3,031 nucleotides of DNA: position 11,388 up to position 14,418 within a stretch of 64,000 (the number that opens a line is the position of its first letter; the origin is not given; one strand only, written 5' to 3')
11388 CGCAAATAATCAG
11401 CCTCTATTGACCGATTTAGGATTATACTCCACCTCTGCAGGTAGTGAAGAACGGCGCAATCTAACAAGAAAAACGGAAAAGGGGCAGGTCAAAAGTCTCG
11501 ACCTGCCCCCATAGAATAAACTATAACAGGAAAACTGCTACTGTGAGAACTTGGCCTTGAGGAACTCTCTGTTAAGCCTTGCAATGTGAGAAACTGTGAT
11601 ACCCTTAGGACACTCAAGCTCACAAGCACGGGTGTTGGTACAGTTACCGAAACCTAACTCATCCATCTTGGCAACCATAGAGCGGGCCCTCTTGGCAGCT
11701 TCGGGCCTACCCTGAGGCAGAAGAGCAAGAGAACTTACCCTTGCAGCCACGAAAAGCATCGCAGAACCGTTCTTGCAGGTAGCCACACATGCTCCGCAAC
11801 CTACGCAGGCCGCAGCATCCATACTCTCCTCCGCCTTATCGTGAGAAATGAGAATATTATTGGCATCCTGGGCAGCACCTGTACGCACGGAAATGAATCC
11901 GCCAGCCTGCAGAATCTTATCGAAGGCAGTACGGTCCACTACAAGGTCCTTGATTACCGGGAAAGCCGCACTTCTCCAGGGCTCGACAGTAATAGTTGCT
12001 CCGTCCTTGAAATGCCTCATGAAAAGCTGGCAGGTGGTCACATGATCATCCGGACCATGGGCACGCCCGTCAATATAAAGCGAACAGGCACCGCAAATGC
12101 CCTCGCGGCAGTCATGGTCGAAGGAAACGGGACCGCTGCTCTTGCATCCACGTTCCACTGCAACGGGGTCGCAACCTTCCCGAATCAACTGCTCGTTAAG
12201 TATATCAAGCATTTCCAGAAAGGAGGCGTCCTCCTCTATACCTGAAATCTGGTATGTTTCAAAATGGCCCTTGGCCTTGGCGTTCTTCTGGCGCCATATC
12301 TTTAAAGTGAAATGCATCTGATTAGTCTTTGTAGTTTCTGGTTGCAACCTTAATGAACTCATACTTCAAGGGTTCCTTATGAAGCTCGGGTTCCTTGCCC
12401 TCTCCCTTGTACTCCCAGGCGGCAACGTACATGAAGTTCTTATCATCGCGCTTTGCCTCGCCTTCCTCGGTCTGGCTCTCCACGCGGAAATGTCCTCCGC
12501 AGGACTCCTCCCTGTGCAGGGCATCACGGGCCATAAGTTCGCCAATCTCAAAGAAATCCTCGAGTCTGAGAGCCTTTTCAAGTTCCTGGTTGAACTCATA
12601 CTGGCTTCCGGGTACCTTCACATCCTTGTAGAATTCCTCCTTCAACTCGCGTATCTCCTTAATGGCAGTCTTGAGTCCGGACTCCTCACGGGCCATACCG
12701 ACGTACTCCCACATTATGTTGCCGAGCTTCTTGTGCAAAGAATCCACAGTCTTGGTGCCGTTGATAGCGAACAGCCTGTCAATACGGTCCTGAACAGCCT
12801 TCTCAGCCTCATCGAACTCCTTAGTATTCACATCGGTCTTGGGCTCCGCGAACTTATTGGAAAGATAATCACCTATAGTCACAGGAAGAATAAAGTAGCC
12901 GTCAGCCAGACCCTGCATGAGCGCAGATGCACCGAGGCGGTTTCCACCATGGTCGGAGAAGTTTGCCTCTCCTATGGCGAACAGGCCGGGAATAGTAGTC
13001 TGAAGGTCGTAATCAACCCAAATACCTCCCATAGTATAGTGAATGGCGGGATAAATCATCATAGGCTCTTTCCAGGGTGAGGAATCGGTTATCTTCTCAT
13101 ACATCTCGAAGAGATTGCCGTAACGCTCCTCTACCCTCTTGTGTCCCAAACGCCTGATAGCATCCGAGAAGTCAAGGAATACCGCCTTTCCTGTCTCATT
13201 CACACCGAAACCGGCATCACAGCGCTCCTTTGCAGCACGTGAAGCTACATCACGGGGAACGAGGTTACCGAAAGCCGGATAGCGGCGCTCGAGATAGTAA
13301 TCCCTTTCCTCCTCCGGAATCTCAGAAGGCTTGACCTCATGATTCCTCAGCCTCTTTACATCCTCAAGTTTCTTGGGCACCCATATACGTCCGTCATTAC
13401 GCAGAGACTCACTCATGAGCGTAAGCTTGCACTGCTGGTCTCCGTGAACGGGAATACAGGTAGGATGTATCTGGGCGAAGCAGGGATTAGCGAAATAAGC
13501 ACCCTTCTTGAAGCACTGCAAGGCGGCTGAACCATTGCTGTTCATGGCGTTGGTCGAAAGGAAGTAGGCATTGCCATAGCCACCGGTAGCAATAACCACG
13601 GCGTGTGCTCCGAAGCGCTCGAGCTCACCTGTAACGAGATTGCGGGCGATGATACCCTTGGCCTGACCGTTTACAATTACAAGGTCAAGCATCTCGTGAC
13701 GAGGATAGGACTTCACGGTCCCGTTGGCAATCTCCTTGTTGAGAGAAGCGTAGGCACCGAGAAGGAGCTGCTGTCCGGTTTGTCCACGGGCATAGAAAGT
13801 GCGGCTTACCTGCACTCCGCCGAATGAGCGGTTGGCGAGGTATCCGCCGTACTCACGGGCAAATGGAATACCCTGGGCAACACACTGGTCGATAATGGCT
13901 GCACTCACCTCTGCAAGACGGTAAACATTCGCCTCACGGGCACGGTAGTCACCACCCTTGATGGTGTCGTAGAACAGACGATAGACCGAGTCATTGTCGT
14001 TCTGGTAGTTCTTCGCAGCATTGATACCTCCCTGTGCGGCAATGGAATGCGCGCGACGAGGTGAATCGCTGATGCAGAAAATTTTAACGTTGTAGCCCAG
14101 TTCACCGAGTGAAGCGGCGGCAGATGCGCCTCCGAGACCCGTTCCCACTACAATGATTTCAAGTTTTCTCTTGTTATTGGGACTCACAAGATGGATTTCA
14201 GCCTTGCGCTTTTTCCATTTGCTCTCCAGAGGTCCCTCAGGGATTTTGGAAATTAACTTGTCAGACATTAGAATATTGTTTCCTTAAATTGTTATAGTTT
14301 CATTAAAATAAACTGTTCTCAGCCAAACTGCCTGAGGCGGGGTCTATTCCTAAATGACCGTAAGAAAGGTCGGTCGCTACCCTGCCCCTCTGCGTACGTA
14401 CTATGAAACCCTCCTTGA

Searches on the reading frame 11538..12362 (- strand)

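Call 7: search_protein_families(library=ncbifam, proteins=[window:11538-12362:-])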
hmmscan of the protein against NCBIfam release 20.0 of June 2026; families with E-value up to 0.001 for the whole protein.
window:11538-12362:- (274 aa): 16 families
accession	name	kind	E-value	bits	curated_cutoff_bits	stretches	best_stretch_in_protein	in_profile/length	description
NF005746.0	PRK07570.1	subfamily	9.3e-122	405.1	243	1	16-273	1-246/250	succinate dehydrogenase/fumarate reductase iron-sulfur subunit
NF006391.0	PRK08640.1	equivalog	1.5e-28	99.3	244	1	14-272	3-244/254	succinate dehydrogenase iron-sulfur subunit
TIGR00384.1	dhsB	subfamily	1.3e-22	80.4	88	1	75-258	39-215/222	succinate dehydrogenase and fumarate reductase iron-sulfur protein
NF004616.0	PRK05950.1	subfamily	9.6e-21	74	228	1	15-269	3-235/238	succinate dehydrogenase iron-sulfur subunit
NF009227.0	PRK12577.1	equivalog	1.2e-19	70.2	349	1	16-271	1-242/330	succinate dehydrogenase/fumarate reductase iron-sulfur subunit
NF010071.0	PRK13552.1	equivalog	4.8e-17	62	264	1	26-270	15-238/241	fumarate reductase iron-sulfur subunit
NF004898.0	PRK06259.1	equivalog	1.7e-16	60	385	1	18-261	4-208/488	fumarate reductase (CoM/CoB) subunit TfrB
NF009226.0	PRK12576.1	equivalog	6.2e-16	58.6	344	1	79-262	54-232/317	succinate dehydrogenase/fumarate reductase iron-sulfur subunit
NF009052.0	PRK12386.1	equivalog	4.2e-15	55.5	256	1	79-259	47-221/255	succinate dehydrogenase/fumarate reductase iron-sulfur subunit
NF009051.0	PRK12385.1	equivalog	5.1e-15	55.6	333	1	78-256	51-220/244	succinate dehydrogenase/fumarate reductase iron-sulfur subunit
NF042952.1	MFR_FeS_SdhB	equivalog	1.6e-09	37.3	600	1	80-264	46-228/320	8-methylmenaquinol:fumarate reductase iron-sulfur subunit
NF009225.0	PRK12575.1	subfamily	5.9e-08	32.5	443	1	78-259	49-221/235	succinate dehydrogenase/fumarate reductase iron-sulfur subunit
NF041891.1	hdrA_Methbact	equivalog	1.1e-05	23.9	1300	1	175-266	592-683/762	ferredoxin:CoB-CoM heterodisulfide reductase subunit HdrA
NF004545.0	PRK05888.3-1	equivalog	4.5e-05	23.2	229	1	184-256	66-124/154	NADH-quinone oxidoreductase subunit NuoI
NF008434.0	PRK11274.1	equivalog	0.00021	20.3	333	1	183-272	22-106/409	glycolate oxidase subunit GlcF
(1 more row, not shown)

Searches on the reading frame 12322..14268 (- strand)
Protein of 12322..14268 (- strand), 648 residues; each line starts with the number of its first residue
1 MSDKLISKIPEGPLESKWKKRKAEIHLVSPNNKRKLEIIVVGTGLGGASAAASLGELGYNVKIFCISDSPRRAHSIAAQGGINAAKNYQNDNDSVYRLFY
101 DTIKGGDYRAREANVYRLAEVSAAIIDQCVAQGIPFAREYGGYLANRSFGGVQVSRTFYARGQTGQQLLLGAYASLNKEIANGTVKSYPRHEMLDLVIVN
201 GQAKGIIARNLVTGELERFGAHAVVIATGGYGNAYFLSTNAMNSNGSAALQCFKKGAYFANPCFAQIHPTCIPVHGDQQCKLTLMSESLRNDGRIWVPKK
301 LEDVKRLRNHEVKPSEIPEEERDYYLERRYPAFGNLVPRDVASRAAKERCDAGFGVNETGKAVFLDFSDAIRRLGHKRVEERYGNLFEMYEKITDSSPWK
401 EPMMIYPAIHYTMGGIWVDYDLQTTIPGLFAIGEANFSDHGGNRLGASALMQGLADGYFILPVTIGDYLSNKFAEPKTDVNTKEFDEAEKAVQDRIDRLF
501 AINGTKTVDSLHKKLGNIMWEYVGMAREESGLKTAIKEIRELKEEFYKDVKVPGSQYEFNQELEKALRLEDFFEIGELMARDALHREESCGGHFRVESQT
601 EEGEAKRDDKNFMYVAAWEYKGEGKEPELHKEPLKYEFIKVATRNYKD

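Call 7: search_protein_families(library=ncbifam, proteins=[window:12322-14268:-])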
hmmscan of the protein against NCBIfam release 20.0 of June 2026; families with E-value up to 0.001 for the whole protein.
window:12322-14268:- (648 aa): 31 families (the best 25 are shown)
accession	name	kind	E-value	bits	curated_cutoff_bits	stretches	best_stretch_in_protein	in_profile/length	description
NF005749.0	PRK07573.1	subfamily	0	1160.2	866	1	4-647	5-641/641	fumarate reductase/succinate dehydrogenase flavoprotein subunit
TIGR01811.1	sdhA_Bsu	subfamily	6.5e-290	963.1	541.35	1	38-646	1-603/603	succinate dehydrogenase (quinone) flavoprotein subunit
NF006392.0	PRK08641.1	equivalog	3.8e-146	488.1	855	1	35-647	3-580/593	succinate dehydrogenase flavoprotein subunit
TIGR01812.1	sdhA_frdA_Gneg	subfamily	3.9e-108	362.4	567.3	1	38-646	2-568/568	succinate dehydrogenase or fumarate reductase, flavoprotein subunit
NF004724.0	PRK06069.1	subfamily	7.9e-88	295.1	826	1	35-645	5-576/577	succinate dehydrogenase/fumarate reductase flavoprotein subunit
NF006686.0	PRK09231.1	equivalog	1.4e-87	294.6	854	1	35-646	5-581/598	fumarate reductase (quinol) flavoprotein subunit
TIGR01176.1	fum_red_Fp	equivalog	3.3e-81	273.6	932.7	1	36-636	4-569/580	fumarate reductase (quinol) flavoprotein subunit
TIGR01816.1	sdhA_forward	equivalog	1.7e-80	270.8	727.35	1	35-625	2-559/584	succinate dehydrogenase flavoprotein subunit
NF006383.0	PRK08626.1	equivalog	2.3e-79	267.4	663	2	139-639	131-589/657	fumarate reductase flavoprotein subunit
NF004613.0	PRK05945.1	equivalog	2.2e-76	257.7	824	1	36-624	4-555/575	succinate dehydrogenase/fumarate reductase flavoprotein subunit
NF005037.0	PRK06452.1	equivalog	3.2e-70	237.3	862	1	33-615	3-537/566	succinate dehydrogenase flavoprotein subunit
NF004900.0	PRK06263.1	equivalog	2.3e-69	234.5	718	1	33-605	5-528/546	fumarate reductase (CoM/CoB) subunit TfrA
NF005866.0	PRK07803.1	equivalog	9.2e-67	225.6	819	1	33-604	6-574/631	fumarate reductase/succinate dehydrogenase flavoprotein subunit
TIGR00551.1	nadB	equivalog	4.5e-65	220.2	452.75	2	35-298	2-252/489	L-aspartate oxidase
NF042982.1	MFR_Fp_SdhA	equivalog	1.2e-60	205.7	1100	1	35-613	47-582/612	8-methylmenaquinol:fumarate reductase flavoprotein subunit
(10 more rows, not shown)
